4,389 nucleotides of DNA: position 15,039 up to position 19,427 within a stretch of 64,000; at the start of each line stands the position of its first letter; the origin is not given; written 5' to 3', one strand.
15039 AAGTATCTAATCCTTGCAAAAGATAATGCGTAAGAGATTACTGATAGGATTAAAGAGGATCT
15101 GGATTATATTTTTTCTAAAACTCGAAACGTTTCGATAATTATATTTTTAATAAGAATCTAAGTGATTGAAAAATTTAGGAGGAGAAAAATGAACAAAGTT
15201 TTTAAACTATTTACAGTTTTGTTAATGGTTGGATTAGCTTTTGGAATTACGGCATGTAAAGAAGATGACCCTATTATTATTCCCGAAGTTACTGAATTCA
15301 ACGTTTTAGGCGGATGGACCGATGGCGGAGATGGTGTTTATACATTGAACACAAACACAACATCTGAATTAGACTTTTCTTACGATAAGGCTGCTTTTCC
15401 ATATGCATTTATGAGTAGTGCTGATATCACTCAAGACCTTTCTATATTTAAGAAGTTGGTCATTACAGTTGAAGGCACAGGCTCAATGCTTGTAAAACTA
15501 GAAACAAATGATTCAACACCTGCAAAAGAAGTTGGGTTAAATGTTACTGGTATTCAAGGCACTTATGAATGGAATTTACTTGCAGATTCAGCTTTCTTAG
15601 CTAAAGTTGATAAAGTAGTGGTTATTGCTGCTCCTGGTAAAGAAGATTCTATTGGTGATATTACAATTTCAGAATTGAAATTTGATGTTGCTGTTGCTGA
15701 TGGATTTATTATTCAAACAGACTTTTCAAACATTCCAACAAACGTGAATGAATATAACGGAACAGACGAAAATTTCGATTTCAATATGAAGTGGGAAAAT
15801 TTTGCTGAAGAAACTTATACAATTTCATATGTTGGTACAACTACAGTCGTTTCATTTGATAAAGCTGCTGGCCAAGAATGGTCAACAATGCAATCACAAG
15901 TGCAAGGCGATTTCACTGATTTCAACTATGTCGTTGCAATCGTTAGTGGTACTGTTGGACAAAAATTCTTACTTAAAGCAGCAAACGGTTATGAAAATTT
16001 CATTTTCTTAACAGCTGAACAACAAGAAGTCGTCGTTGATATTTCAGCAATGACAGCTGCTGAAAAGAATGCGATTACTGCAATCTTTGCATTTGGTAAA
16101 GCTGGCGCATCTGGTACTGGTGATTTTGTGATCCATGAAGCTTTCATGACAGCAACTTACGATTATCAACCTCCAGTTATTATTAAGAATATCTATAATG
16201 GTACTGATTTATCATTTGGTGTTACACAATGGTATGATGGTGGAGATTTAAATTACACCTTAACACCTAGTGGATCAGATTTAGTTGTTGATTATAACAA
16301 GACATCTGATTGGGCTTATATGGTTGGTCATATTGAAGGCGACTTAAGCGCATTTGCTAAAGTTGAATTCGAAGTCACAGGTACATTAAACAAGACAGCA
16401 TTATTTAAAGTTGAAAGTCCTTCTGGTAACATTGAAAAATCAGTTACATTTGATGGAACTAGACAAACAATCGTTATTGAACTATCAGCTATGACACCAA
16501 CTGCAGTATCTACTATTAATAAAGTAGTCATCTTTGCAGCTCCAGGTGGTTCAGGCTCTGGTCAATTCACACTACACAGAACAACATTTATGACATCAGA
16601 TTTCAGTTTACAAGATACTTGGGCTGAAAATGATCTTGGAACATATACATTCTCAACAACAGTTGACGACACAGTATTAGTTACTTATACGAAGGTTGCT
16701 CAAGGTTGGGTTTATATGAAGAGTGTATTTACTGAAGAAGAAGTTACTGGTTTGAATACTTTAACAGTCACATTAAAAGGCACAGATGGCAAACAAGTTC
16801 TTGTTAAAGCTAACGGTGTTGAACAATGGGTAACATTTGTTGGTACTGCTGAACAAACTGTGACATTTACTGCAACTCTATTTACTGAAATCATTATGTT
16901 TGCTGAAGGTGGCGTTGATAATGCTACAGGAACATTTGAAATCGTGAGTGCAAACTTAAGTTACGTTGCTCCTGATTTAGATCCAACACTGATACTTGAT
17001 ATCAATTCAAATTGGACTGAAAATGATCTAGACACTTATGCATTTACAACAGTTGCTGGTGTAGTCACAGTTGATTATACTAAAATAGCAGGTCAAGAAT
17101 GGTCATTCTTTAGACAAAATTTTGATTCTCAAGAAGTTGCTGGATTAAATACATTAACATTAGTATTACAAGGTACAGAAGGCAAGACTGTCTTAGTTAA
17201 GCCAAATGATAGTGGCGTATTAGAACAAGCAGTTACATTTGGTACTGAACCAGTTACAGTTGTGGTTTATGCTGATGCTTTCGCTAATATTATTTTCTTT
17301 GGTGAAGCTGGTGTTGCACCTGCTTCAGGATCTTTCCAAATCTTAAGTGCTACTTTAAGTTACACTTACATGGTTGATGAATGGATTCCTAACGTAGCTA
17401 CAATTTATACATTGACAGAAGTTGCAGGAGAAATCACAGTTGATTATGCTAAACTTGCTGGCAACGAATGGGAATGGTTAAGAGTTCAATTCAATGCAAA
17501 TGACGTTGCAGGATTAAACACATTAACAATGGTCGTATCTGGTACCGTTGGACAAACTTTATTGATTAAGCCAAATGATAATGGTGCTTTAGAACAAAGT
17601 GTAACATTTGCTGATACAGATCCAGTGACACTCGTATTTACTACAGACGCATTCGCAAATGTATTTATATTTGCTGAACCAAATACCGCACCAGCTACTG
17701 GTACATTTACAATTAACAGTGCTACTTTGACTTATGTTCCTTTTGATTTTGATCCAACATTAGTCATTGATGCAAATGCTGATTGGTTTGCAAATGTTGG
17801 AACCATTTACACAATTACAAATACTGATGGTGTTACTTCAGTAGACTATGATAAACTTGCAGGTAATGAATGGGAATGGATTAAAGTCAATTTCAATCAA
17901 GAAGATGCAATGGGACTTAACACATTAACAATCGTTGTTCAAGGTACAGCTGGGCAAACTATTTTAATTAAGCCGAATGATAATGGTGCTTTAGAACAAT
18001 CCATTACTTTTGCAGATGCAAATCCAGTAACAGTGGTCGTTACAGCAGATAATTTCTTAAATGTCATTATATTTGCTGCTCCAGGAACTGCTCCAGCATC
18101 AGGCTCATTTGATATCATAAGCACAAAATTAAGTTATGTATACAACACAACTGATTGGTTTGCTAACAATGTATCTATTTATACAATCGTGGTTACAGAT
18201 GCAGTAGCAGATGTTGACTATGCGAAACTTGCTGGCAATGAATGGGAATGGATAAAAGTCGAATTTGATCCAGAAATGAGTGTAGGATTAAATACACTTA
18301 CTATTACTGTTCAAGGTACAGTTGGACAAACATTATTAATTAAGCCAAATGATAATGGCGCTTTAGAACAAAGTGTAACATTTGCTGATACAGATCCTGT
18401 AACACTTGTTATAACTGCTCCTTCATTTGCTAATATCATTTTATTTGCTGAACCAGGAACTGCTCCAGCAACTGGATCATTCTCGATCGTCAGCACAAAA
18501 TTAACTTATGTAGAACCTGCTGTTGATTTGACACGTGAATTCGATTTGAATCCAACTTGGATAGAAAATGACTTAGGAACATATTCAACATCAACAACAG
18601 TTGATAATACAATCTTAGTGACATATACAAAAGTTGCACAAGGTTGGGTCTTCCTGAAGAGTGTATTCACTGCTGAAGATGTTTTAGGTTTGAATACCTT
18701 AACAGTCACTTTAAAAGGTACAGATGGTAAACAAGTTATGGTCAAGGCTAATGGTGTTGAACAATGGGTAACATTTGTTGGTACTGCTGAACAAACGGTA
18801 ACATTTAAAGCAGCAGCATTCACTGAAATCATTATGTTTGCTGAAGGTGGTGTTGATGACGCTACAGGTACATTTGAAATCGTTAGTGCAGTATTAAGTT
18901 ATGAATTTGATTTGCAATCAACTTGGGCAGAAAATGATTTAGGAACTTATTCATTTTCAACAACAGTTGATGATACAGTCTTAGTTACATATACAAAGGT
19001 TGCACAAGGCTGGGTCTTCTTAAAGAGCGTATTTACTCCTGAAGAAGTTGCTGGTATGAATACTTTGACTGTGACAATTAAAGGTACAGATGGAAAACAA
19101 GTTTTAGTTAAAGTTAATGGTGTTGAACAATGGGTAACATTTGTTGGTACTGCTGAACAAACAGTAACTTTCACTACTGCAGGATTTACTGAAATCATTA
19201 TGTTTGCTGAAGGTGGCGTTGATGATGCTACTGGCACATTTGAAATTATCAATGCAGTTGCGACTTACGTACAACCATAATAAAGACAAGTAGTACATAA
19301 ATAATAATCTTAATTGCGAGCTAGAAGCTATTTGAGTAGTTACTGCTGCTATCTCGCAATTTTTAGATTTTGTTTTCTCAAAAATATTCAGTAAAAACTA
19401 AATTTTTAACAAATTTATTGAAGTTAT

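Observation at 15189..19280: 1363-aa surface lipoprotein composed entirely of ten related CBM-like modules, leading the glycan island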

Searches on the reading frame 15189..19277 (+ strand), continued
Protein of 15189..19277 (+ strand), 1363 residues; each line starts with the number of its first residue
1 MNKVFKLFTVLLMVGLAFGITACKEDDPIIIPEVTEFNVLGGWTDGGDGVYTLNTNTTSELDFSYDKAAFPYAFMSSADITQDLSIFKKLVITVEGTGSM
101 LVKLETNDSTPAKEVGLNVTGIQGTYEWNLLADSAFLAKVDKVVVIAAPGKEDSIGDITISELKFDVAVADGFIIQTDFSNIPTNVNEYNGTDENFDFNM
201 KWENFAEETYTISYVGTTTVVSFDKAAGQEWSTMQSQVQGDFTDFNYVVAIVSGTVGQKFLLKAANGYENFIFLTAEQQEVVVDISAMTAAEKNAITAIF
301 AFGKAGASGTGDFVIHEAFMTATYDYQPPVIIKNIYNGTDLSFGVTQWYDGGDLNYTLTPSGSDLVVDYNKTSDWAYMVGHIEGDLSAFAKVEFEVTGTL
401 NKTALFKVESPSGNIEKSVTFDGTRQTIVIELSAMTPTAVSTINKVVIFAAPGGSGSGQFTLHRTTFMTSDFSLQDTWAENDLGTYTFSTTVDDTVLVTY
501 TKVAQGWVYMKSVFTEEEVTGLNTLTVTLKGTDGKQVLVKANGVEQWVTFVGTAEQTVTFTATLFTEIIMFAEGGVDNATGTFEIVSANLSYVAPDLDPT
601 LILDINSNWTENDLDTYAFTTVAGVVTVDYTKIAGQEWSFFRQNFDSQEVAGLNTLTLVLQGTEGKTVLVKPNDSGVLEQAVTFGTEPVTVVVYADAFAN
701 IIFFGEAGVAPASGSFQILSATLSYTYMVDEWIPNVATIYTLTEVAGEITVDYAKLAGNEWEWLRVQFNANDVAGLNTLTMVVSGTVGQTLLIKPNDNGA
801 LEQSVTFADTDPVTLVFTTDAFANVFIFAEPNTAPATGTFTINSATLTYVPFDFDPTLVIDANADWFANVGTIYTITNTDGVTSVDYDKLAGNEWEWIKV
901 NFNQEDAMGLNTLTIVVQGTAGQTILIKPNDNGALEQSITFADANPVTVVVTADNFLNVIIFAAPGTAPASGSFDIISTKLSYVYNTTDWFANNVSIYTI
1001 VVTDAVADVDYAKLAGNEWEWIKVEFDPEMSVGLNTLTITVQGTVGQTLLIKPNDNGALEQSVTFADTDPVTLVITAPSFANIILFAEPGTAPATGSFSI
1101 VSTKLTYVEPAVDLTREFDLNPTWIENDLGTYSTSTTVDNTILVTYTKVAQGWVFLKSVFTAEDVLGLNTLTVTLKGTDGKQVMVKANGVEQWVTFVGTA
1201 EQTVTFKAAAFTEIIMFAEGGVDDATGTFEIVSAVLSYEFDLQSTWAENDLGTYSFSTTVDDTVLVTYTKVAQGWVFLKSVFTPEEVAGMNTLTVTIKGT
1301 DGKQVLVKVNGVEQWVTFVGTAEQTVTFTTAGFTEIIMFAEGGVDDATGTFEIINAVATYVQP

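Call 50: find_related_loci(query=A2, collection=genome_contigs, flank=10000)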
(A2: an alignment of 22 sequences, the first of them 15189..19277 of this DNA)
Query A2 (1363 aa) in genome_contigs; peptide patterns used: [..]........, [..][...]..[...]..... (x = any residue, [..] = any of these).
89 stretches matched a pattern; 29 encode a relative of the query (tblastn E <= 1e-3); 29 distinct loci.
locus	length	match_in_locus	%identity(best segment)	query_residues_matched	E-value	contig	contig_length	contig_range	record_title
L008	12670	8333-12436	71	1-1363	0e+0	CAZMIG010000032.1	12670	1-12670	MAG TPA_asm: uncultured Mariniplasma sp. isolate SRP178699_co1_599 genome assembly, contig: NODE_6618_length_12670_cov_1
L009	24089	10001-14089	68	1-1363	0e+0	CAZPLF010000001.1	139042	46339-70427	MAG TPA_asm: uncultured Mariniplasma sp. isolate SRP178699_co1_430 genome assembly, contig: NODE_40_length_139042_cov_19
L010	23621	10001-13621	69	13-1363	0e+0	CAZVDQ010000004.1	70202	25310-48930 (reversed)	MAG TPA_asm: uncultured Mariniplasma sp. isolate binchicken_co181_473 genome assembly, contig: NODE_356_length_70202_cov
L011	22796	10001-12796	87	1-1363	0e+0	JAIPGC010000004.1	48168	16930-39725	MAG: Acholeplasmataceae bacterium isolate Tobar13m-G41 Tobar13m-C953, whole genome shotgun sequence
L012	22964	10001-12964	70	1-1363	0e+0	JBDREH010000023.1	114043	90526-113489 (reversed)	MAG: Bacillota bacterium isolate MEGAHIT-group-1.303 k141_10267888, whole genome shotgun sequence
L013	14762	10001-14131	52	1-1363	0e+0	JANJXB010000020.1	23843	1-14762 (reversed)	MAG: Acholeplasmataceae bacterium isolate RS263_metabat.bin.35 RS263_k141_185110, whole genome shotgun sequence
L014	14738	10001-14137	51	1-1363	0e+0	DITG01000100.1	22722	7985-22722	MAG TPA_asm: Acholeplasmataceae bacterium UBA6190 UBA6190_contig_315371, whole genome shotgun sequence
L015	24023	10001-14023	48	12-1363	0e+0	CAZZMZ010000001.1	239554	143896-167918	MAG TPA_asm: uncultured Mariniplasma sp. isolate binchicken_co324_27 genome assembly, contig: NODE_14_length_239554_cov_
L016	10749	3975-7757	51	1-1363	0e+0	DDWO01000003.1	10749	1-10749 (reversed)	MAG TPA_asm: Acholeplasmataceae bacterium UBA2284 UBA2284_contig_39249, whole genome shotgun sequence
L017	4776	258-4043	50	1-1363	0e+0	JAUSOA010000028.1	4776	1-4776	MAG: Acholeplasmataceae bacterium isolate E21_concoct.bin.144_sub E21_k141_98280, whole genome shotgun sequence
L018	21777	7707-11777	52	8-1363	0e+0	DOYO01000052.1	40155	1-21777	MAG TPA_asm: Acholeplasmataceae bacterium isolate UBA12080 contig_4376, whole genome shotgun sequence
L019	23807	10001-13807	49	1-1363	0e+0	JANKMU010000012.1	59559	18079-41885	MAG: Tenericutes bacterium isolate M17C-02 NODE_12_length_59559_cov_5.236808, whole genome shotgun sequence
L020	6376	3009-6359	51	20-1363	0e+0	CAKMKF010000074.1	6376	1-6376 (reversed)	uncultured Acholeplasmataceae bacterium isolate OKU19 genome assembly, contig: MEGAHIT_co_assembly_000000013401, whole g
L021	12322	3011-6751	43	1-1363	0e+0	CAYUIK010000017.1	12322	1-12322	MAG TPA_asm: uncultured Acholeplasmataceae bacterium isolate SRP067234_co1_33 genome assembly, contig: k99_721241, whole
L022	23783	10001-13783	51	1-1363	0e+0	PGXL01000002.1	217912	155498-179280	MAG: Tenericutes bacterium HGW-Tenericutes-2 bjp_ig2102_scaffold_42, whole genome shotgun sequence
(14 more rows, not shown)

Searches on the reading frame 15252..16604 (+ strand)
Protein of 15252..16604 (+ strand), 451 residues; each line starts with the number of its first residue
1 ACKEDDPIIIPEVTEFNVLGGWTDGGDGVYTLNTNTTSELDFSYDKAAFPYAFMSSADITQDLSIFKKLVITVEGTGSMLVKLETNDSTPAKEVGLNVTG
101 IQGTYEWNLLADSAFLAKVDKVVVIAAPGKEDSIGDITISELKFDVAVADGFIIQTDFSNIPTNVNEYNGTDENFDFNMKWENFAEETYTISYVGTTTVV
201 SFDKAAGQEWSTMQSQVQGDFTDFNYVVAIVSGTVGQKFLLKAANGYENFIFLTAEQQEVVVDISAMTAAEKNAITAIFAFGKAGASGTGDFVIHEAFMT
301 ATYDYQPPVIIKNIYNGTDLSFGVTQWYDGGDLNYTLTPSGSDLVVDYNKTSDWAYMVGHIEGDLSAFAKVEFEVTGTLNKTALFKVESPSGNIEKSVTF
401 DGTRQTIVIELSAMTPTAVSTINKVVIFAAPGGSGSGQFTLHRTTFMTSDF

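Call 66: predict_structure(alignment_id=A4)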
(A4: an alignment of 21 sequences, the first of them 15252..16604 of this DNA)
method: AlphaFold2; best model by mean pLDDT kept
length: 451 residues; sequences in the alignment: 21
mean_pLDDT: 91.1   pTM: 0.65
mean pLDDT of the five models: 91.1, 90.8, 89.3, 87.2, 85.6
residues with pLDDT >= 90: 331; 70-90: 103; 50-70: 15; < 50: 2
segments of 3 or more residues with pLDDT < 50: none
pLDDT, mean of each block of 10 residues (from residue 1): 54 85 93 96 93 95 95 94 93 93 94 95 95 92 94 93 87 93 91 95 88 93 95 88 92 88 93 93 87 97 77 90 91 85 92 86 92 97 95 95 96 92 95 91 92 55
secondary structure, 60 per line:
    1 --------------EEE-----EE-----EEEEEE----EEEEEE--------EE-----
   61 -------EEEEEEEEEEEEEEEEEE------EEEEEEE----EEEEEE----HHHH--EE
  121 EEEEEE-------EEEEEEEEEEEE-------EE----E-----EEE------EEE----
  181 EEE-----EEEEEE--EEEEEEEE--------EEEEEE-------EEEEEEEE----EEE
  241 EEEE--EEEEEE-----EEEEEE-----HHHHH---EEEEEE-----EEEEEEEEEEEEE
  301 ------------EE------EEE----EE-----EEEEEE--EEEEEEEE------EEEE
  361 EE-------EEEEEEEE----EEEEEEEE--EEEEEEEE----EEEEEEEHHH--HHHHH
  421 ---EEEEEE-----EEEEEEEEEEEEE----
elements in order: E15-17 E30-35 E40-45 E68-85 E92-98 E103-108 H113-116 E119-126 E134-145 E165-167 E174-176 E181-183 E189-194 E197-204 E213-218 E226-233 E238-244 E247-252 E258-263 H269-273 E277-282 E288-300 E321-323 E335-340 E343-350 E357-362 E370-377 E382-389 E392-399 E404-410 H416-420 E424-429 E435-447
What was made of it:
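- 15303..15689 (+): Module 1 (aa 39-167), head type, positionally orthologous across the family. AlphaFold2 gives a beta-sandwich (call 66).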

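Call 69: fold_search(model_id=the predicted structure, library=pdb)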
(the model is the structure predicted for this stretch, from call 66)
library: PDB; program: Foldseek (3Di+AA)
matches with E <= 10: 1849; with E <= 0.001: 221
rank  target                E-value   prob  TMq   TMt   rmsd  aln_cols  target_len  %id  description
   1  5b4x_A                2.8e-11  1.00  0.24  0.18  18.6       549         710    8  Crystal structure of the ApoER2 ectodomain in complex with the Reelin R56 fragment (released 2017-04-26)
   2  4w8j                  7.7e-11  1.00  0.22  0.11  24.8       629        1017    9  Structure of the full-length insecticidal protein Cry1Ac reveals intriguing details of toxin packaging into in vivo form (released 2014-09-17)
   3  9h99                  8.1e-11  1.00  0.21  0.10  25.3       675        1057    8  Native structure of the full-length pesticidal protein Cry1Ca18 at pH7, from crystals formed in vivo (released 2025-11-12)
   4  8w7n                  1.1e-10  1.00  0.22  0.11  25.9       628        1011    8  Crystal structure of the in-cell Cry1Aa purified from Bacillus thuringiensis (released 2024-03-06)
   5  9qxq                  2.2e-10  1.00  0.21  0.10  25.2       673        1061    8  native structure of full-length pesticidal protein Cry1Ca18 at pH9, from crystals formed in vivo (released 2026-02-11)
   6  5x7o_A                6.2e-10  1.00  0.21  0.08  26.1       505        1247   11  Crystal structure of Paenibacillus sp. 598K alpha-1,6-glucosyltransferase (released 2017-07-26)
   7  8a1a_A                6.5e-10  1.00  0.22  0.09  20.8       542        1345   10  Structure of a leucinostatin derivative determined by host lattice display : L1F11V1 construct (released 2022-12-07)
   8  6v1v_A                7.7e-10  1.00  0.20  0.12  24.2       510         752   11  VIP3B (VIP3B_2160) adapted for crystallization (released 2019-12-18)
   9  8a19_A                9.0e-10  1.00  0.22  0.09  21.8       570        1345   10  Structure of a leucinostatin derivative determined by host lattice display : L1E4V1 construct (released 2022-12-07)
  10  6qfo                  9.0e-10  1.00  0.22  0.09  22.0       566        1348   10  EngBF DARPin Fusion 9b 3G124 (released 2019-11-06)
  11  6qfk_A                1.4e-09  1.00  0.22  0.09  21.9       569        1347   10  EngBF DARPin Fusion 4b G10 (released 2019-11-06)
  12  6sh9_B                2.0e-09  1.00  0.21  0.09  21.3       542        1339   11  EngBF DARPin Fusion 4b D12 (released 2019-11-06)
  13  5a58_A                2.1e-09  1.00  0.23  0.11  20.1       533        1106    9  The structure of GH101 D764N mutant from Streptococcus pneumoniae TIGR4 in complex with serinyl T-antigen (released 2015-09-02)
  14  3a7q_A                4.7e-09  1.00  0.25  0.19  16.2       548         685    8  Structural basis for specific recognition of reelin by its receptors (released 2010-03-23)
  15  3ecq_A                5.0e-09  1.00  0.22  0.10  19.8       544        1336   10  Endo-alpha-N-acetylgalactosaminidase from Streptococcus pneumoniae: SeMet structure (released 2008-09-09)
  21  7kwb_A                7.7e-09  1.00  0.21  0.23  21.2       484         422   11  Surface glycan-binding protein B from Bacteroides thetaiotaomicron (released 2021-02-17)
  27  7kwb_B                2.2e-08  1.00  0.22  0.24  19.5       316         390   11  Surface glycan-binding protein B from Bacteroides thetaiotaomicron (released 2021-02-17)
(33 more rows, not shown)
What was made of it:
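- Closest known: Surface glycan-binding proteins of Bacteroidota polysaccharide utilisation loci. Same: Foldseek lists SGBP-B (7kwb) among the matches of the three-module model (call 69).
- The three-module model matches multi-CBM proteins, including the Bacteroides surface glycan-binding protein SGBP-B, 7kwb (call 69).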
